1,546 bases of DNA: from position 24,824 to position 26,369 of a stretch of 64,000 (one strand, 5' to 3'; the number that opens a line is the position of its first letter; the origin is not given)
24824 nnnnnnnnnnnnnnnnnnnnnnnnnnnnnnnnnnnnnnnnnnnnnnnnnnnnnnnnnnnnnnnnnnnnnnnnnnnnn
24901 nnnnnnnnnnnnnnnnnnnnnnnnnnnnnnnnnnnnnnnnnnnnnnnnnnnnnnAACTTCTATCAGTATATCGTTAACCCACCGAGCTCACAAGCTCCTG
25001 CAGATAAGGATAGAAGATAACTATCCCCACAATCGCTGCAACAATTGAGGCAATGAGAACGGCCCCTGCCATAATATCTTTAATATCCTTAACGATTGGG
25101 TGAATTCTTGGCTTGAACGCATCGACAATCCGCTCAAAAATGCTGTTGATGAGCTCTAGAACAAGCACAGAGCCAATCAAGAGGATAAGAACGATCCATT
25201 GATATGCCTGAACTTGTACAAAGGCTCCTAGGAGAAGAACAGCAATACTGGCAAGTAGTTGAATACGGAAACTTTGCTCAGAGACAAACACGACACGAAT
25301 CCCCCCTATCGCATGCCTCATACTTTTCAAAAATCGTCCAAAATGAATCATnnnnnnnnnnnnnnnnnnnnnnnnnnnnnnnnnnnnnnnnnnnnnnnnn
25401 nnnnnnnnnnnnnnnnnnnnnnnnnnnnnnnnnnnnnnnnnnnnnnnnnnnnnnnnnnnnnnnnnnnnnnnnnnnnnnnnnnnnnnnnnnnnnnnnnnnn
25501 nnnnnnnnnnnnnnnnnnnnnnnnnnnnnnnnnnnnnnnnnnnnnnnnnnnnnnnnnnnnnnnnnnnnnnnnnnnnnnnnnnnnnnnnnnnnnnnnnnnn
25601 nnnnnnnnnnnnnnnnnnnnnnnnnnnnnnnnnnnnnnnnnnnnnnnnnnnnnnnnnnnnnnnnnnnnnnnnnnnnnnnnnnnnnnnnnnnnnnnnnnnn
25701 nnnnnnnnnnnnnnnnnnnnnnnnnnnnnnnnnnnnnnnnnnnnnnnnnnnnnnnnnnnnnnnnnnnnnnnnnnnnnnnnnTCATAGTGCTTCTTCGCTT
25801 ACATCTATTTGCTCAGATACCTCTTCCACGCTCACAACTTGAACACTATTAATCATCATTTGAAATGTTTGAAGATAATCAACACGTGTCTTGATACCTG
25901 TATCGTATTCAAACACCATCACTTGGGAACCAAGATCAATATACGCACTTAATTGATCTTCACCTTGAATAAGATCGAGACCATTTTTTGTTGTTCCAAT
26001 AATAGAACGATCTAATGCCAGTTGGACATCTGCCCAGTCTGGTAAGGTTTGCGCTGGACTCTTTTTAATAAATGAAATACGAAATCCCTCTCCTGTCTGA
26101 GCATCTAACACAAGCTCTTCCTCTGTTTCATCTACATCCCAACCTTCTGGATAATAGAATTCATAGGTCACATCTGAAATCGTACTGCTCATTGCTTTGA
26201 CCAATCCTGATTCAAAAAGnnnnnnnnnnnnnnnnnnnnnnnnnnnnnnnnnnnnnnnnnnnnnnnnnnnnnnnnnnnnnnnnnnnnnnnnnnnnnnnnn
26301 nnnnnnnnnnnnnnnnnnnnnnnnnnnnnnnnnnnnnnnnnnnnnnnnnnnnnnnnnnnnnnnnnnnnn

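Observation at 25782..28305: Three tandem bitopic paralogs sharing a conserved TSP3-like Ca-binding C-terminal motif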

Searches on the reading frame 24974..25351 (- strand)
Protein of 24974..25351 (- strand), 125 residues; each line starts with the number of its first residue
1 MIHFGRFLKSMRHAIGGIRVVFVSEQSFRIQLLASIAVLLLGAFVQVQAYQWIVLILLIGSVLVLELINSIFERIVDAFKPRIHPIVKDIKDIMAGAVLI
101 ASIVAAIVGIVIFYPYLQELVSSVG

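Call 3: search_protein_families(library=pfam, proteins=[window:24974-25351:-], max_evalue=1)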
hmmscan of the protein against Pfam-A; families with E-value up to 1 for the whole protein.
window:24974-25351:- (125 aa): 2 families
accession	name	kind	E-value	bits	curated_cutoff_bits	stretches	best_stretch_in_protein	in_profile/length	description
PF01219.24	DAGK_prokar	-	5.8e-30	103.6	22.3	1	13-113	2-102/102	Prokaryotic diacylglycerol kinase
PF16212.11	PhoLip_ATPase_C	-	0.058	13.6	28.3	1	33-113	159-240/251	Phospholipid-translocating P-type ATPase C-terminal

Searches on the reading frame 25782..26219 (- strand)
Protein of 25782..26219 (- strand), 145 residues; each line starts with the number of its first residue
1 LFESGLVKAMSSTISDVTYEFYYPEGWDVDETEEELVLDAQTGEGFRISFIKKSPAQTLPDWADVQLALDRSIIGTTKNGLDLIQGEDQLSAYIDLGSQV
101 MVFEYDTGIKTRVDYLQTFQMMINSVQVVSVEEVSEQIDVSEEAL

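Call 79: search_protein_representatives(protein=window:25782-26219:-)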
Query: 145 residues. Proteins with E-value up to 0.001 (for the whole library): 231; up to 1e-10: 40; up to 1e-30: 3. The best 150 are listed.
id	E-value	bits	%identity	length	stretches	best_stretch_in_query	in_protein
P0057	8.5e-34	132.8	48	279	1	1-134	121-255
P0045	1.1e-32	129.2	47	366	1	2-137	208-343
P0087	8.0e-32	126.4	49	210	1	1-135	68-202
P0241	1.2e-23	100.0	43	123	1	38-139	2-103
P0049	3.5e-22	95.2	49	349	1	16-131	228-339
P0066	4.8e-20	88.3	45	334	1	1-128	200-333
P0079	8.1e-20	87.5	46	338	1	1-127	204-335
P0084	2.3e-17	79.6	40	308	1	4-126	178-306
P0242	3.3e-17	79.1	34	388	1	1-133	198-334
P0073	1.5e-16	76.9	42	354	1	17-128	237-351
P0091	2.3e-16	76.3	43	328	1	1-127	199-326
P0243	8.8e-16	74.5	42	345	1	1-127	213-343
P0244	1.1e-15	74.2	39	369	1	9-134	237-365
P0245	1.1e-15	74.2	41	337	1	1-130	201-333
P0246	1.3e-15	73.9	36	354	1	16-129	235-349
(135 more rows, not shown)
